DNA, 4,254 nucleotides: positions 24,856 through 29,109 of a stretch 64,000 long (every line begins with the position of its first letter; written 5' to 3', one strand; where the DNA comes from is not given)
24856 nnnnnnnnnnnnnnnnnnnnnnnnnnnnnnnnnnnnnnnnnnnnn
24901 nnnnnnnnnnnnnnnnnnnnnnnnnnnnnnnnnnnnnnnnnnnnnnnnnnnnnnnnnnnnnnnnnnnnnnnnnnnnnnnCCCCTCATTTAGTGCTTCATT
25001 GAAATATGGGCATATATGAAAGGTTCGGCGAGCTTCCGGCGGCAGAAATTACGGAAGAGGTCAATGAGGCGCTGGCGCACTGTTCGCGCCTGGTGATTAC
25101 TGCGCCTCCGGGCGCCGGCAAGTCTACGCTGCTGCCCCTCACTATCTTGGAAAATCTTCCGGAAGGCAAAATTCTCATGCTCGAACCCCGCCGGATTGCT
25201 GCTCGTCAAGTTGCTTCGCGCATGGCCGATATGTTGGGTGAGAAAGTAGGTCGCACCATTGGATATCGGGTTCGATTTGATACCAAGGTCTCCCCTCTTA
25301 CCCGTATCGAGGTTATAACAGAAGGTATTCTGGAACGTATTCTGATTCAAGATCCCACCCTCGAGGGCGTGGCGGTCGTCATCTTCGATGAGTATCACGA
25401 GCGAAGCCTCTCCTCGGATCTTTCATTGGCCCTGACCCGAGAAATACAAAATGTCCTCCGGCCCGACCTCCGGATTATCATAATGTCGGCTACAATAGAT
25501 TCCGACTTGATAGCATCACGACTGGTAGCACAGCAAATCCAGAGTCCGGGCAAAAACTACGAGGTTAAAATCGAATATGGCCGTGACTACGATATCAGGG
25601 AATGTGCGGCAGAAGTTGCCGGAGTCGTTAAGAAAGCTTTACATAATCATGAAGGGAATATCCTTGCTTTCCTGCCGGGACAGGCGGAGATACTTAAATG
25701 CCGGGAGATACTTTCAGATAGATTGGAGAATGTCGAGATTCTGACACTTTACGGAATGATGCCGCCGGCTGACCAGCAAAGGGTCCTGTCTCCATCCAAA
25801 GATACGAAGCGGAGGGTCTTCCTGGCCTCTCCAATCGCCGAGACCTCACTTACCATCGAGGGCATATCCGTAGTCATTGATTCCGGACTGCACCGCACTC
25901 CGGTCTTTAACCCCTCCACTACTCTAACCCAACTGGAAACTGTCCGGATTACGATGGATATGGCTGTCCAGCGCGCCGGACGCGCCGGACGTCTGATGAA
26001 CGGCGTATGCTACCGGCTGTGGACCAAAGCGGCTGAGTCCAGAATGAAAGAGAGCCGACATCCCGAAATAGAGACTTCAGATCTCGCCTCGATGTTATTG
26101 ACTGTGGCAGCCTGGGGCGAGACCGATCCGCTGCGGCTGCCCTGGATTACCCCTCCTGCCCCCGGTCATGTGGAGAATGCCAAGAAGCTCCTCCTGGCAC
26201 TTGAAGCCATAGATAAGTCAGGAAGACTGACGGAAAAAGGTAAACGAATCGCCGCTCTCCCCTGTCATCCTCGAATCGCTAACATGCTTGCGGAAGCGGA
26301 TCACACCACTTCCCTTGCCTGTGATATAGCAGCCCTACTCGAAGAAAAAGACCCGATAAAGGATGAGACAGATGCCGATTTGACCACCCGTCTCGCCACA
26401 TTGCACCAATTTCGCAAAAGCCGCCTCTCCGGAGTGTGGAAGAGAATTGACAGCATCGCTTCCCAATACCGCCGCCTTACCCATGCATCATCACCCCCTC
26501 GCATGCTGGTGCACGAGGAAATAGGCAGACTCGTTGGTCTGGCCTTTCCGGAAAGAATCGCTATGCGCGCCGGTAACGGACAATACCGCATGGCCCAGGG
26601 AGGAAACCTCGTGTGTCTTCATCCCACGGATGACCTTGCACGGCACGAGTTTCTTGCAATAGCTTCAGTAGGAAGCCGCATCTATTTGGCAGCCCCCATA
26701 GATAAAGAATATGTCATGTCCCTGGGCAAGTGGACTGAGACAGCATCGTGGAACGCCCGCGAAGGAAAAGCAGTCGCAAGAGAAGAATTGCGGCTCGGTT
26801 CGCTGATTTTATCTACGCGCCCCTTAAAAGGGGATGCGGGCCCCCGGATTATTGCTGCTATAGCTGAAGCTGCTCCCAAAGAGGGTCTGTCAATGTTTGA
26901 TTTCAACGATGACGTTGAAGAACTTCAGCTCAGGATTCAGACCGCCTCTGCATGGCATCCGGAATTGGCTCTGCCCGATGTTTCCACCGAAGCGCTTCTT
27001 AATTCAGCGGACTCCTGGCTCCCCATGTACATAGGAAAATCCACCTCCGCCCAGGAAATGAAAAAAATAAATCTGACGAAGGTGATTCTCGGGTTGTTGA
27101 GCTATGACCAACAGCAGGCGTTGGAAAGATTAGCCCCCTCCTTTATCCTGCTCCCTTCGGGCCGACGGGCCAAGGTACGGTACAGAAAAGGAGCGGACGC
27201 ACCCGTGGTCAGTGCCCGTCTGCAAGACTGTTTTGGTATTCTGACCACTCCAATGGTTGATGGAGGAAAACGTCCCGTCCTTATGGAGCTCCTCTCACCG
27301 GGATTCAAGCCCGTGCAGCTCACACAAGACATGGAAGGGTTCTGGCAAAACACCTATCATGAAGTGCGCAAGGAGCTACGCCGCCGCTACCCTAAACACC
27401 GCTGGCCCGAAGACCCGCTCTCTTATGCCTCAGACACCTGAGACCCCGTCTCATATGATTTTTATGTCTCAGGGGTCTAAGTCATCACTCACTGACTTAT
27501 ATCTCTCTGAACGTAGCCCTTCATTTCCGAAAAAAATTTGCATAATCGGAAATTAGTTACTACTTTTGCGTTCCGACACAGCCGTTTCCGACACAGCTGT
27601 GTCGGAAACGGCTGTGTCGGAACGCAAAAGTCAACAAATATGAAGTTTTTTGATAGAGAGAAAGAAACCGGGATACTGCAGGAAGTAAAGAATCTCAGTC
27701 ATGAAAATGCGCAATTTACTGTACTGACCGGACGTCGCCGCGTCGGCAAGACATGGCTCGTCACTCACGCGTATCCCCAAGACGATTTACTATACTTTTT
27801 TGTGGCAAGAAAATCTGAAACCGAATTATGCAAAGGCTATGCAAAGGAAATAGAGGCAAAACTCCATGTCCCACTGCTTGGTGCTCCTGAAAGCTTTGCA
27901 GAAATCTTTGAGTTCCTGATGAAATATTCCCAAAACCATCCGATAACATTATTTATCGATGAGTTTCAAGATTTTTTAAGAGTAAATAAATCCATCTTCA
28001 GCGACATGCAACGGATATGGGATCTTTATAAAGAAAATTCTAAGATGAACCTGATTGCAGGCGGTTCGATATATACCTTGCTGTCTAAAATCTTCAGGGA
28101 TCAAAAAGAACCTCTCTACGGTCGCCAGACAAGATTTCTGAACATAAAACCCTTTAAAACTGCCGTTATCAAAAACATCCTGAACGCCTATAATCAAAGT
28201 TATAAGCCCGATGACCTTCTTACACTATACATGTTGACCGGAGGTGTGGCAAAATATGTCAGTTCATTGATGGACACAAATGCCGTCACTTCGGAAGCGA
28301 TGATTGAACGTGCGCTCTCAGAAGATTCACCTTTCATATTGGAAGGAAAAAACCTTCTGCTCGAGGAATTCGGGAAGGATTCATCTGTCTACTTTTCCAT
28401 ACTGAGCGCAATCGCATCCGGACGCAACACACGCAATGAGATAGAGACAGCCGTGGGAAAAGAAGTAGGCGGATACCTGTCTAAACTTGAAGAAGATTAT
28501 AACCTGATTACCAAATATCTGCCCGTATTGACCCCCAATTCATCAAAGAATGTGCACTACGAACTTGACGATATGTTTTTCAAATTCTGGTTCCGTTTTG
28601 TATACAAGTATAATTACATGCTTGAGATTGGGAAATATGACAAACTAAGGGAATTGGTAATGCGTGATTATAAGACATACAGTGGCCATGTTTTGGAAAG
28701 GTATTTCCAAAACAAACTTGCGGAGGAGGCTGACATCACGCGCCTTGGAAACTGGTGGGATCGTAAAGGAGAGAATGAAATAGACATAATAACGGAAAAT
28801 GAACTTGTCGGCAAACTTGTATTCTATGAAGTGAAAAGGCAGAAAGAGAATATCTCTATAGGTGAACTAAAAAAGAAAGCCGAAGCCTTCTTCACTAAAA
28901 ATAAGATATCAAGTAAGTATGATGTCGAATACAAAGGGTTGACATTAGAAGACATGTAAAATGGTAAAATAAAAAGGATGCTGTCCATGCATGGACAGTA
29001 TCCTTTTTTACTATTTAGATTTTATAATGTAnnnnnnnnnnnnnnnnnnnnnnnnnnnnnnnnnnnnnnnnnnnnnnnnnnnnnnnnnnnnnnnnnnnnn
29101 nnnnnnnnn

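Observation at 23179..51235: Covarying 17-bp triloop hairpin family with GTAG/GTGG feet: candidate REP/RAYT-type system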

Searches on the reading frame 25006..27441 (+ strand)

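Call 68: search_protein_families(library=pfam, proteins=[window:25006-27441:+], max_evalue=0.00001)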
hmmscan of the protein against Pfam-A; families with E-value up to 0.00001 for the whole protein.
window:25006-27441:+ (811 aa): 4 families
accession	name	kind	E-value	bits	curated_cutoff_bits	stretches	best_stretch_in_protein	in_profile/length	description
PF08482.15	HrpB_C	-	6.8e-47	159.6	25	1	671-804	1-133/133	ATP-dependent helicase C-terminal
PF00270.35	DEAD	-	2.7e-13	50.4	26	1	18-167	6-163/167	DEAD/DEAH box helicase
PF00271.37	Helicase_C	-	4.5e-13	49.9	23.5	1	209-330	7-109/110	Helicase conserved C-terminal domain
PF24473.1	CON_HrpB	-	2.1e-07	31.1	27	1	575-607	3-35/35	ATP-dependent RNA helicase HrpB, connector region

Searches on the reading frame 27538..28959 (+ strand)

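Call 68: search_protein_families(library=pfam, proteins=[window:27538-28959:+], max_evalue=0.00001)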
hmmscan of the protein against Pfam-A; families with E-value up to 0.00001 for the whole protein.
window:27538-28959:+ (473 aa): 4 families
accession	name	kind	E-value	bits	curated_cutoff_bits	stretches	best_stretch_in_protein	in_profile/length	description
PF01637.24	ATPase_2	-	1.2e-13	51.8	33.2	1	37-243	1-224/225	ATPase domain predominantly from Archaea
PF03008.20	DUF234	-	2.9e-13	50.5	22.5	1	351-436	1-91/100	Archaea bacterial proteins of unknown function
PF13401.12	AAA_22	-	3.6e-08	34.2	27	1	56-172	3-118/130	AAA domain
PF13173.12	AAA_14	-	6e-07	30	27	1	59-206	3-123/129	AAA domain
